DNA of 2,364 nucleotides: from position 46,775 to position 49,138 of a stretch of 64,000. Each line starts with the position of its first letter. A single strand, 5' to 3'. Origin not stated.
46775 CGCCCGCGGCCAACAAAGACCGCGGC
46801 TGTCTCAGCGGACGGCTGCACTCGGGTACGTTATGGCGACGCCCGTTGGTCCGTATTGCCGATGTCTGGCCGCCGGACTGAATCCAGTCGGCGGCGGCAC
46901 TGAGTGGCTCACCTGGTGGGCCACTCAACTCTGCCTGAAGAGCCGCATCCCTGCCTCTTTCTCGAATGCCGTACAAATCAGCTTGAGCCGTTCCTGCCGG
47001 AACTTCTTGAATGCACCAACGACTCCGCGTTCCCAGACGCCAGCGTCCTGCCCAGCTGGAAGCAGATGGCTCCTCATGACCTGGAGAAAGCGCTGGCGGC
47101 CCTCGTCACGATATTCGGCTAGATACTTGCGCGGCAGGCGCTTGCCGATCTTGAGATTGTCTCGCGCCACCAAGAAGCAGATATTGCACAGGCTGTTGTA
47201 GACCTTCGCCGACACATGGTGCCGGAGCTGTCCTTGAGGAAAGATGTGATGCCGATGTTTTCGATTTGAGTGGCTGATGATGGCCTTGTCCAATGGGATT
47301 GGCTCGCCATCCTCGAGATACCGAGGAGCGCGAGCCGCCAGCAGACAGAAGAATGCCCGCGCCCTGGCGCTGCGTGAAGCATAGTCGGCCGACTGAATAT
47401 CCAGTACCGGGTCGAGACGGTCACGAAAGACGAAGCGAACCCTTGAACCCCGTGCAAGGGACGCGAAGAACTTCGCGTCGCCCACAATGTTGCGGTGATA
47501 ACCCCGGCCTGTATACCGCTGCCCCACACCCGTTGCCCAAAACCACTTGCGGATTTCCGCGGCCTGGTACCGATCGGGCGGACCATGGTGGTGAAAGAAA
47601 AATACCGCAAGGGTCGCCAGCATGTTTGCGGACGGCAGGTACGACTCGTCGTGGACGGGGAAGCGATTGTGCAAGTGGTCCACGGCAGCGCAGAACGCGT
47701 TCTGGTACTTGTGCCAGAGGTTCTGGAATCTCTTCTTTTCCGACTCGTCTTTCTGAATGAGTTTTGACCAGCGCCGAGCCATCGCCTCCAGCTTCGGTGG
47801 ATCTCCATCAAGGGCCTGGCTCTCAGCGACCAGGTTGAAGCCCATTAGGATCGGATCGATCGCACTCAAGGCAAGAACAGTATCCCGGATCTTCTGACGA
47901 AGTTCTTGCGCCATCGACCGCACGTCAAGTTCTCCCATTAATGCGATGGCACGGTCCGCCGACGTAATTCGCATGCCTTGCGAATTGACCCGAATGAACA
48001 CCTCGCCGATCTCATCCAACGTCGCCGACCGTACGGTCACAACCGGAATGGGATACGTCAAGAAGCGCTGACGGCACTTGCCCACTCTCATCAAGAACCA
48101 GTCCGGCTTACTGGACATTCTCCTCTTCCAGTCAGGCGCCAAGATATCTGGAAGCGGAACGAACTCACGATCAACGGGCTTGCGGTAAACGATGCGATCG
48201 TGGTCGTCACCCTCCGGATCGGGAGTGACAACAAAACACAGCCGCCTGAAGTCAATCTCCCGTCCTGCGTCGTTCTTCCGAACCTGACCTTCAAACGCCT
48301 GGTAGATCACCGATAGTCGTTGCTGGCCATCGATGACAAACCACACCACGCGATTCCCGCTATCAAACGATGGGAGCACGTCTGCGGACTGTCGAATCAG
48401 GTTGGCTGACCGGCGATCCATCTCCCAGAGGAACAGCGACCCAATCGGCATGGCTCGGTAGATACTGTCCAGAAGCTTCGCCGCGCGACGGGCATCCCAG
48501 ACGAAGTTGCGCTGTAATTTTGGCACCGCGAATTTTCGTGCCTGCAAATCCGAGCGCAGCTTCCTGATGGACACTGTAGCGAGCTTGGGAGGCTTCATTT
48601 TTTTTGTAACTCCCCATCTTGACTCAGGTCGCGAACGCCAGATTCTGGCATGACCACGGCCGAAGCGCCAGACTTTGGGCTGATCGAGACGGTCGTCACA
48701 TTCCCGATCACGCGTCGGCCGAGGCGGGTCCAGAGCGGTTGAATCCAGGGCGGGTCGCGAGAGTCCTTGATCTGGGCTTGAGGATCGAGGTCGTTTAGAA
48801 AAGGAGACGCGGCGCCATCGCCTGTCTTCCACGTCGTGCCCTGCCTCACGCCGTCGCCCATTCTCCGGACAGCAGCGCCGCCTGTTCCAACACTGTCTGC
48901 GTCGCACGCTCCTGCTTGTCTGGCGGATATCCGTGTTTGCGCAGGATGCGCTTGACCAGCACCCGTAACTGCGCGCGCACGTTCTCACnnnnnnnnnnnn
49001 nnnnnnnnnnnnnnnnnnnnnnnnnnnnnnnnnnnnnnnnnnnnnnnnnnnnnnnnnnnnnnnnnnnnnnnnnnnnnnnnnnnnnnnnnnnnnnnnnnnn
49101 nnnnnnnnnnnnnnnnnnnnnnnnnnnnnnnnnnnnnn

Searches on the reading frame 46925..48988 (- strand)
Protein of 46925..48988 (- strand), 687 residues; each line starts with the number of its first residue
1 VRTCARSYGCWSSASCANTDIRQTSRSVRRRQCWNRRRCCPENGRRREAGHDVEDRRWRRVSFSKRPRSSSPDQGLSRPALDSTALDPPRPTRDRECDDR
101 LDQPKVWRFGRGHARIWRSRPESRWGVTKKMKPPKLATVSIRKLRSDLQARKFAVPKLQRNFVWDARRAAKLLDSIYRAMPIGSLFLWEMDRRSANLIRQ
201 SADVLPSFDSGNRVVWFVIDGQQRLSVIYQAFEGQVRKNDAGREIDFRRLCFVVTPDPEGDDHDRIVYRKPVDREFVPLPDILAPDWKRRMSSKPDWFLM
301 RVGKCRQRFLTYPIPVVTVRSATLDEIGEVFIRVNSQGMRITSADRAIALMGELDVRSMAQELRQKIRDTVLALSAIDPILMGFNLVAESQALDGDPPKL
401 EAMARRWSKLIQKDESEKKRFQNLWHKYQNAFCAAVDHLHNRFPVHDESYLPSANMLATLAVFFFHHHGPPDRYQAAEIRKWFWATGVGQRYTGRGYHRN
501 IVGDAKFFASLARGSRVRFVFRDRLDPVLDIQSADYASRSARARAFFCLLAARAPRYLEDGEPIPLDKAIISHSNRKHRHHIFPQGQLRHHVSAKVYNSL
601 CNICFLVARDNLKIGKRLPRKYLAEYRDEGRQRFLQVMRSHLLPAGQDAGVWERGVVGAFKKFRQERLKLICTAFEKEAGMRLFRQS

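Call 5: search_protein_families(library=pfam, proteins=[window:46925-48988:-], max_evalue=0.01)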
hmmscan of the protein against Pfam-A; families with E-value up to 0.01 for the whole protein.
window:46925-48988:- (687 aa): 1 family
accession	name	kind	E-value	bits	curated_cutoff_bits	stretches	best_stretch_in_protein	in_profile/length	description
PF03235.19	GmrSD_N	-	5.4e-22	79.3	33.2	1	150-345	10-192/199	GmrSD restriction endonuclease, N-terminal domain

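Call 6: search_protein_families(library=padloc, proteins=[window:46925-48988:-], max_evalue=0.001)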
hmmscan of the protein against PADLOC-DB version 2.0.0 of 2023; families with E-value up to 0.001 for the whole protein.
window:46925-48988:- (687 aa): 8 families
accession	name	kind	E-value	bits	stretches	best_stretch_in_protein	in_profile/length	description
PDLC04709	PDC-M55C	-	1.5e-39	134.1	1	143-590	19-463/554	-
PDLC04151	HEC-05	-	5.7e-26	89.4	1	131-239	20-137/600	-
PDLC04150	HEC-05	-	9.4e-18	62.4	1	138-244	7-124/583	-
PDLC04152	HEC-05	-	6.2e-13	46.1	2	323-467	234-364/566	-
PDLC04153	HEC-05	-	1.3e-08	31.6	1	139-190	7-58/621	-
PDLC03877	NsnA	-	2.4e-08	31.7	1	138-343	50-192/385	-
PDLC04027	PD-T4-2_A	-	9.2e-06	22.9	1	156-187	56-87/363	-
PDLC02695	Orf5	-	0.00015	18.3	0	150-227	17-90/601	Orf5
